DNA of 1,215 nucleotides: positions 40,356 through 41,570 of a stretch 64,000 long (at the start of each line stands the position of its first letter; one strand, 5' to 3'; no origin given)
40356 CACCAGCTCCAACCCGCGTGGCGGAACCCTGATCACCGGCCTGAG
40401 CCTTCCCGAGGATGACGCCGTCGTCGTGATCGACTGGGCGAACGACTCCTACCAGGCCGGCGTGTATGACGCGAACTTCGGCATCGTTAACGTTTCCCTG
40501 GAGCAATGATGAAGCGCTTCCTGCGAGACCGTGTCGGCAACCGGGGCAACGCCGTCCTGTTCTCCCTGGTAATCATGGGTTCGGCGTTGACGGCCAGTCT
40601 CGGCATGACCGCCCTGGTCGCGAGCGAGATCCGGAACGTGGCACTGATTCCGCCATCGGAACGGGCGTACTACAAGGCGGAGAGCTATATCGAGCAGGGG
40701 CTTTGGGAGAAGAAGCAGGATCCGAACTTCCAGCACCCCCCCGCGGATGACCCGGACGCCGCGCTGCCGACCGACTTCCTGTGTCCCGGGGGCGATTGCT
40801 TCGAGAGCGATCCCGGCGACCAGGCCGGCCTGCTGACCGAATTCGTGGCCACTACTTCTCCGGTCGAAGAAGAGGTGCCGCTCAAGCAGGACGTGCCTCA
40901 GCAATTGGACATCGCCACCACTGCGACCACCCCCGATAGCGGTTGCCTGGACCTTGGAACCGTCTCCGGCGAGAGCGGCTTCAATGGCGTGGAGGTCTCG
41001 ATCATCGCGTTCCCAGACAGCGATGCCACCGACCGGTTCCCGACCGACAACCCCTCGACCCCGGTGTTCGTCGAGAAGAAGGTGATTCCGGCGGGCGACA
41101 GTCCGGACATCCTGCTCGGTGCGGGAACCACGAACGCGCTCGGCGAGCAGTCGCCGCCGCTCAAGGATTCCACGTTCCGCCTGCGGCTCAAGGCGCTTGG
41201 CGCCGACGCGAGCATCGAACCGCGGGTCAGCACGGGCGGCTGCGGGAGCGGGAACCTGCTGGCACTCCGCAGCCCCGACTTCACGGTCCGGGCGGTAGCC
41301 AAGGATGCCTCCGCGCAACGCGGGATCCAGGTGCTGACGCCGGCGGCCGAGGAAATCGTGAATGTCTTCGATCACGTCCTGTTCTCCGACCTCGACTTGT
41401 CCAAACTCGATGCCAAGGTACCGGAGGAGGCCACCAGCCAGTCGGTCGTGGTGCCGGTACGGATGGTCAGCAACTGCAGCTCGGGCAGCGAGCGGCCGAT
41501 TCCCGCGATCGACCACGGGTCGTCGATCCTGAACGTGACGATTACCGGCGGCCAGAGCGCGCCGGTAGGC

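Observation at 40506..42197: PilX-like protein carrying three DUF5648-type repeats: candidate pilus tip adhesin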

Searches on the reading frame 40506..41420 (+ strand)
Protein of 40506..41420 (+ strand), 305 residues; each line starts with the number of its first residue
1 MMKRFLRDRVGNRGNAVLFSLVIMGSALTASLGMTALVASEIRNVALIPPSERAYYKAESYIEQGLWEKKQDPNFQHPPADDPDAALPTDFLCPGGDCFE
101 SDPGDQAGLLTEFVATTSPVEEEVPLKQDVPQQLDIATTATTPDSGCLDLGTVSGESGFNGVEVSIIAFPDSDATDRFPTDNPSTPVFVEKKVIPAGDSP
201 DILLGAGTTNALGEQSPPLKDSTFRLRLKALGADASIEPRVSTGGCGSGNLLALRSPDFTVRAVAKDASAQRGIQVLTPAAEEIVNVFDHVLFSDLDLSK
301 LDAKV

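Call 31: search_solved_structures(query=A2, max_evalue=10, show_alignments=3)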
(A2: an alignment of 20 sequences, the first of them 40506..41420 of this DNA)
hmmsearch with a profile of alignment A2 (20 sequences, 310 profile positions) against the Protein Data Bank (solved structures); distinct sequences matched with E-value up to 10: 1.
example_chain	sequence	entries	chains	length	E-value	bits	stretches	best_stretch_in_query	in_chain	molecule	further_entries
7tgh_X1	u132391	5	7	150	1.7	11.2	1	21-77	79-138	NADH-ubiquinone oxidoreductase complex I, 21 kDa subunit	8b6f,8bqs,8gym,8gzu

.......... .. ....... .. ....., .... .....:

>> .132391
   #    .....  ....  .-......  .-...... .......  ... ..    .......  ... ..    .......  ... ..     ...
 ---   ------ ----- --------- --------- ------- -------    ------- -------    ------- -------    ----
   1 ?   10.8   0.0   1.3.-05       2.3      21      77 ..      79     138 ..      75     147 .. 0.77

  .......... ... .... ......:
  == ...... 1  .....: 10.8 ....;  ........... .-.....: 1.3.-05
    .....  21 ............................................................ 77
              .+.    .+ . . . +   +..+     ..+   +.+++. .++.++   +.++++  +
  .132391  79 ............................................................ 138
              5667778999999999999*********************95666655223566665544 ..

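Call 36: find_related_loci(query=A2, collection=genome_contigs, flank=10000)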
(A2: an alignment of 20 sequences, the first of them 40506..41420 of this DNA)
Query A2 (305 aa) in genome_contigs; peptide patterns used: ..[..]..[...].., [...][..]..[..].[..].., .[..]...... (x = any residue, [..] = any of these).
212 stretches matched a pattern; 10 encode a relative of the query (tblastn E <= 1e-3); 10 distinct loci.
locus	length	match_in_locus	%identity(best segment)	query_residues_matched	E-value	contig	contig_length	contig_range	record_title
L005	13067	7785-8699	99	1-305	0e+0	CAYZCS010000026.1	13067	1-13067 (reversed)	MAG TPA_asm: uncultured Candidatus Saccharibacteria bacterium isolate SRP284430_co1_211 genome assembly, contig: NODE_33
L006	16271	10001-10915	74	1-305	4e-153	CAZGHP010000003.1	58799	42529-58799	MAG TPA_asm: uncultured Candidatus Saccharibacteria bacterium isolate SRP136066_co1_225 genome assembly, contig: NODE_32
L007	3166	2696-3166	86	1-157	1e-90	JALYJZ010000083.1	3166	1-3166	MAG: bacterium isolate CAM bin17 SD1483_NODE_1336_length_3166_cov_0.917407, whole genome shotgun sequence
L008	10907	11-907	50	13-305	2e-88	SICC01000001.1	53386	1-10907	MAG: Patescibacteria group bacterium isolate Baikal-deep-G193 BACOMB-C2406, whole genome shotgun sequence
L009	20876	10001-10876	54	12-304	4e-87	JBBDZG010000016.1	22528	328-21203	MAG: Patescibacteria group bacterium isolate LejiaD_65_15 Lejia_D_3742_length_22528_cov_8, whole genome shotgun sequence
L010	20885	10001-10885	52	1-304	7e-86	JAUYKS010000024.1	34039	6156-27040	MAG: bacterium isolate C24_metabat.bin.208 C24_k141_553808, whole genome shotgun sequence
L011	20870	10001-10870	51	7-304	9e-84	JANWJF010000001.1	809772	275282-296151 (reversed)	MAG: Candidatus Saccharimonadia bacterium isolate CRAIB_MAG60 c_000000093432, whole genome shotgun sequence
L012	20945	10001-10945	39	9-305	2e-55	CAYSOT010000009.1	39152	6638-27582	MAG TPA_asm: uncultured Candidatus Saccharibacteria bacterium isolate SRP278252_co2_125 genome assembly, contig: NODE_19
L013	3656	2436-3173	25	14-300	1e-8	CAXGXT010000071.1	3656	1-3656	MAG TPA_asm: uncultured bacterium isolate ERR594345_concoct_111 genome assembly, contig: ERZ11848503.27218, whole genome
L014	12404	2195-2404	30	2-72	7e-5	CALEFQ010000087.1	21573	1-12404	MAG TPA_asm: uncultured bacterium isolate SRR3330210_bin.98_CONCOCT_v1.1_MAG genome assembly, contig: ERZ724080.2394, wh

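Call 38: search_protein_representatives(alignment_id=A2)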
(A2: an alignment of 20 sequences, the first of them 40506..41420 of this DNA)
Query: 20 sequences, 310 profile positions. Proteins with E-value up to 0.001 (for the whole library): 828; up to 1e-10: 104; up to 1e-30: 28. The best 150 are listed.
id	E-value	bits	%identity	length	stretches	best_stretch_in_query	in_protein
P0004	3.1e-126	437.4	-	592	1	3-309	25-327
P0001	1.0e-124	432.5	-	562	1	3-310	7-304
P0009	2.5e-124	431.2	-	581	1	3-310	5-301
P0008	7.1e-124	429.7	-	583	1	3-310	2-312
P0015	2.0e-123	428.2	-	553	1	3-309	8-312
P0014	2.2e-120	418.2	-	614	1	3-310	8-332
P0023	8.9e-118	409.6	-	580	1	5-310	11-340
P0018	6.3e-116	403.6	-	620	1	4-310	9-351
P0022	4.0e-114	397.7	-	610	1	3-310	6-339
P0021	1.7e-113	395.6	-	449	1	5-309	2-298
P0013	2.0e-108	379.0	-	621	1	4-310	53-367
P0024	1.6e-107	375.9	-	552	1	3-309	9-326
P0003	3.6e-103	361.7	-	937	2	6-173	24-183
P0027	5.5e-98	344.6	-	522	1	7-306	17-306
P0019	4.0e-94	332.0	-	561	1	19-310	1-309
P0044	7.6e-16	74.8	-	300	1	1-305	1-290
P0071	8.7e-13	64.8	-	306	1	1-306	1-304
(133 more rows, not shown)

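Call 40: search_protein_families(library=pfam, alignment_id=A3, max_evalue=1)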
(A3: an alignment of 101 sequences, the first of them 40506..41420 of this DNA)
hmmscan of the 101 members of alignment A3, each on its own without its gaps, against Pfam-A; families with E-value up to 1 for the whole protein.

A. member 1, window:40506-41420:+ (305 aa): 0 families

B. families by the number of members that match (of 101 scanned): 45 families (the first 25 are shown)
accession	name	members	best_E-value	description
PF14341.11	PilX_N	42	3.3e-09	PilX N-terminal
PF22633.2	F5_F8_type_C_2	2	0.039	NedA-like, galactose-binding domain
PF14494.11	DUF4436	2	0.11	Domain of unknown function (DUF4436)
PF13400.11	Tad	1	0.0049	Putative Flp pilus-assembly TadE/G-like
PF25262.1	DUF7862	1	0.0095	Domain of unknown function (DUF7862)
PF17814.7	LisH_TPL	1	0.013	LisH-like dimerisation domain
PF25369.1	SH3_VIII-1_N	1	0.015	Myosin-1-like, N-terminal SH3 domain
PF15911.12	Beta-prop_WDR19_2nd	1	0.024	WDR19 second beta-propeller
PF22486.2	MATH_2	1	0.042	MATH domain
PF09134.16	Invasin_D3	1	0.046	Invasin, domain 3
PF09223.17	ZinT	1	0.048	ZinT (YodA) periplasmic lipocalin-like zinc-recruitment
PF05185.22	PRMT5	1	0.055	PRMT5 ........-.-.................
PF25059.1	FN3_DSCAM-DSCAML_C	1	0.061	DSCAM/DSCAML C-terminal Fn3-like domain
PF00041.27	fn3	1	0.064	Fibronectin type III domain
PF14468.11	DUF4427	1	0.066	Protein of unknown function (DUF4427)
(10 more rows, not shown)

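Call 44: find_encoding_contigs(protein=P0044, flank=8000, max_places=1)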
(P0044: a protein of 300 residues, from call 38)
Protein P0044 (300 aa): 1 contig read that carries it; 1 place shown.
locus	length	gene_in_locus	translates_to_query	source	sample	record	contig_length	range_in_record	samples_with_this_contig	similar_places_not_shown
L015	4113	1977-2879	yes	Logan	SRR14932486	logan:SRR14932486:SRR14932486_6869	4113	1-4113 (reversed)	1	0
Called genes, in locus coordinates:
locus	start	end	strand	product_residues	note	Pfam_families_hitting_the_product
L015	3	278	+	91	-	?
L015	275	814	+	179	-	PF07963:N_methyl (faint)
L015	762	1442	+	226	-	-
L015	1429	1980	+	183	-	PF07963:N_methyl (weak)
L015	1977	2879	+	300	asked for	-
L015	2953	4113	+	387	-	?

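Call 45: find_encoding_contigs(protein=P0071, flank=8000, max_places=1)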
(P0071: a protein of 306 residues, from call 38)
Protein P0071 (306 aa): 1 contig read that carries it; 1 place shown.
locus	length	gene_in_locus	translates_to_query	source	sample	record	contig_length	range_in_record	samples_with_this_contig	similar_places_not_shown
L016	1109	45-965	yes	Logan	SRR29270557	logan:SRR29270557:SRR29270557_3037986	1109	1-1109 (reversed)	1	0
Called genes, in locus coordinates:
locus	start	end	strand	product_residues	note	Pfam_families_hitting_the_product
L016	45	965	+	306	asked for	-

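Call 51: predict_structure(alignment_id=A4)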
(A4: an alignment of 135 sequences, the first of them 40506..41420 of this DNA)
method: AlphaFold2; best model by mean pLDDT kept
length: 305 residues; sequences in the alignment: 135
mean_pLDDT: 87.8   pTM: 0.77
mean pLDDT of the five models: 87.8, 87.5, 87.4, 87.3, 86.5
residues with pLDDT >= 90: 202; 70-90: 62; 50-70: 40; < 50: 1
segments of 3 or more residues with pLDDT < 50: none
pLDDT, mean of each block of 10 residues (from residue 1): 55 78 97 97 96 95 96 90 80 83 75 89 94 94 97 97 96 67 83 95 95 93 95 97 91 94 94 95 71 72 60
secondary structure, 60 per line:
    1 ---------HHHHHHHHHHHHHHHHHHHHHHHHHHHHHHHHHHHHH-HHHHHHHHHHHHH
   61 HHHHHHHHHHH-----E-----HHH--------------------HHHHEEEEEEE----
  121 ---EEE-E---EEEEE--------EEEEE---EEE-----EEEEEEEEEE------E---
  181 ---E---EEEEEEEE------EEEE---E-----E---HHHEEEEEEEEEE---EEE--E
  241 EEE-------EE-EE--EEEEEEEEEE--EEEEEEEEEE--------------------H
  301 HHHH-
elements in order: H10-46 H48-71 H106-109 E110-116 E124-126 E132-136 E145-149 E153-155 E161-170 E188-195 E202-205 E222-231 E235-237 E240-243 E258-267 E270-279 H300-304

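Call 59: search_protein_families(library=pfam, alignment_id=A5, max_evalue=0.001)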
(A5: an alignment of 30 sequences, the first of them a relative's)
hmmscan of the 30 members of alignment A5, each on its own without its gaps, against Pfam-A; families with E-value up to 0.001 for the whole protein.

A. member 1, P0027 (522 aa): 0 families

B. families by the number of members that match (of 30 scanned): 9 families
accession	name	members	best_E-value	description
PF14341.11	PilX_N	9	4.5e-11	PilX N-terminal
PF18885.6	DUF5648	6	8.5e-20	Domain of unknown function (DUF5648)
PF17210.9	SdrD_B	4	6.1e-09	SdrD B-like domain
PF13620.12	CarboxypepD_reg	2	4.4e-05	Carboxypeptidase regulatory-like domain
PF14870.12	PSII_BNR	1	1.4e-11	Photosynthesis system II assembly factor YCF48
PF07581.17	Glug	1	1.2e-09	The GLUG motif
PF24517.2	CBM96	1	9.3e-08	Carbohydrate-binding module family 96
PF03422.21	CBM_6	1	0.00013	Carbohydrate binding module (family 6)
PF15902.12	Sortilin-Vps10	1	0.00035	Sortilin, neurotensin receptor 3,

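Call 70: find_homologous_proteins(query=A4, max_evalue=0.00001)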
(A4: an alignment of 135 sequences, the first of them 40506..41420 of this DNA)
Query A4 (135 sequences) (305 aa, profile of the alignment): 36 proteins with E <= 0.00001 among 8000 candidates.
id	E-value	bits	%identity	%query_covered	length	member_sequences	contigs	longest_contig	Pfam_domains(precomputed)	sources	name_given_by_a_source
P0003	7.4e-100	353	50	58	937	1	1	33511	PF18885.7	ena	-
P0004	3.3e-93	331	50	98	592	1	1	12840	PF18885.7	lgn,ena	-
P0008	1.8e-92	328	50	96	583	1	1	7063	PF18885.7,PF17210.10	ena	-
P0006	1.2e-89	319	48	100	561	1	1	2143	PF18885.7,PF17210.10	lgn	-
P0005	6.8e-89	317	53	100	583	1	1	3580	PF18885.7,PF13620.13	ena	-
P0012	3.4e-87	311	53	100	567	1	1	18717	PF18885.7,PF17210.10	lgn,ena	-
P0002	1.4e-86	309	74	100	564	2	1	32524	PF18885.7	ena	-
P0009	5.5e-86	307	54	96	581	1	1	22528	PF18885.7,PF17210.10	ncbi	ncbi:MAG: SdrD B-like domain-containing protein [Patescibacteria group bacterium]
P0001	2.5e-85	305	100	100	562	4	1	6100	PF18885.7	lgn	-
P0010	2.9e-85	305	49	98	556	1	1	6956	PF18885.7,PF17210.10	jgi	jgi:uncharacterized protein DUF5648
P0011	9.7e-84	300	55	96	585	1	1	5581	PF18885.7,PF17210.10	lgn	-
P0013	1.2e-81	293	43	97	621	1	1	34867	PF18885.7,PF17210.10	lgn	-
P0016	1.2e-80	289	47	99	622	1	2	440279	PF18885.7,PF13620.13,PF17210.10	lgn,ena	-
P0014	3.7e-79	285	49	95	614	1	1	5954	PF18885.7,PF13620.13,PF17210.10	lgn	-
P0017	6.6e-78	280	49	96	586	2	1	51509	PF17210.10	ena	-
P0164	6.7e-58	215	33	21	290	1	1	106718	-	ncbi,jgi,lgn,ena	ncbi:MAG: hypothetical protein WC508_02410 [Patescibacteria group bacterium]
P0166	1.5e-55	207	25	45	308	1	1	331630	-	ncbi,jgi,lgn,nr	ncbi:MAG: hypothetical protein RB292_00205 [Patescibacteria group bacterium]|jgi:hypothetical protei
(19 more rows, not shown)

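Call 71: find_encoding_contigs(protein=P0166, flank=9000, max_places=1)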
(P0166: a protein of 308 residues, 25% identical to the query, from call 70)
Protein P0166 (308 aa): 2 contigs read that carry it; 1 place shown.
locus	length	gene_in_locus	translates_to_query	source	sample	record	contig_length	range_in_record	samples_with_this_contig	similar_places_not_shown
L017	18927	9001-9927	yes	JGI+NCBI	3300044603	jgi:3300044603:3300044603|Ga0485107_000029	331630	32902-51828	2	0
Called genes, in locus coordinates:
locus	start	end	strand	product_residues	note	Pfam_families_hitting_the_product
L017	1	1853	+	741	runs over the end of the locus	PF09586:YfhO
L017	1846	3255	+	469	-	-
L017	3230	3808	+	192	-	PF01209:Ubie_methyltran (weak), PF03291:mRNA_G-N7_MeTrfase (faint), PF13489:Methyltransf_23, PF13847:Methyltransf_31, PF08241:Methyltransf_11, PF08242:Methyltransf_12, PF13649:Methyltransf_25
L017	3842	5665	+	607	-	PF11028:TMEM260_N, PF13231:PMT_2 (weak)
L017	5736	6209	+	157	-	PF07963:N_methyl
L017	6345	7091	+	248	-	PF06750:A24_N_bact, PF01478:Peptidase_A24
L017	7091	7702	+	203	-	-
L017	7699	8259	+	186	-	-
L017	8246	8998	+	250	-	PF07963:N_methyl (weak)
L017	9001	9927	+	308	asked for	-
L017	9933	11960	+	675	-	PF22745:Nlig-Ia, PF01653:DNA_ligase_aden, PF03120:OB_DNA_ligase, PF03119:DNA_ligase_ZBD (weak), PF14520:HHH_5 (faint), PF12826:HHH_2, PF00533:BRCT, PF12738:PTCB-BRCT (faint)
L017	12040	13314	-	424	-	PF00483:NTP_transferase, PF24894:Hexapep_GlmU, PF25247:LbH_GLGC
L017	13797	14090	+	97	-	PF02686:GatC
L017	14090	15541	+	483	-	PF01425:Amidase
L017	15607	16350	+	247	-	PF13098:Thioredoxin_2 (weak), PF13462:Thioredoxin_4, PF01323:DSBA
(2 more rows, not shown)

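Call 72: find_encoding_contigs(protein=P0164, flank=9000, max_places=1)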
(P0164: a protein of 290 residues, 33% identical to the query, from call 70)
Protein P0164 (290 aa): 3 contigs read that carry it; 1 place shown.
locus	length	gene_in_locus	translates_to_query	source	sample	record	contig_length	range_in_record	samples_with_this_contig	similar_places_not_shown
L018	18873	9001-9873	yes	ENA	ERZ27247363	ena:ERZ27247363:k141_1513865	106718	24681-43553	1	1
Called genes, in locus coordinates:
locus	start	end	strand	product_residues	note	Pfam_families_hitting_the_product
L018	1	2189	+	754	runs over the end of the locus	PF09586:YfhO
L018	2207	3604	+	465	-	-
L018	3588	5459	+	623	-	PF11028:TMEM260_N, PF13231:PMT_2 (weak)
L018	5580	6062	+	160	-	PF07963:N_methyl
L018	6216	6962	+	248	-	PF06750:A24_N_bact, PF01478:Peptidase_A24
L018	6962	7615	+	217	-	-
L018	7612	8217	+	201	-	-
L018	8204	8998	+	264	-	PF07963:N_methyl (weak)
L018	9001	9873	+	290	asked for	-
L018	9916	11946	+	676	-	PF22745:Nlig-Ia, PF01653:DNA_ligase_aden, PF03120:OB_DNA_ligase, PF14520:HHH_5 (faint), PF12826:HHH_2, PF00533:BRCT, PF12738:PTCB-BRCT (weak)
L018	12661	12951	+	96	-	PF02686:GatC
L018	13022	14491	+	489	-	PF01425:Amidase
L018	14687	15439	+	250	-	PF13098:Thioredoxin_2 (weak), PF13462:Thioredoxin_4, PF01323:DSBA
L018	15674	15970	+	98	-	-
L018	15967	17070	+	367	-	-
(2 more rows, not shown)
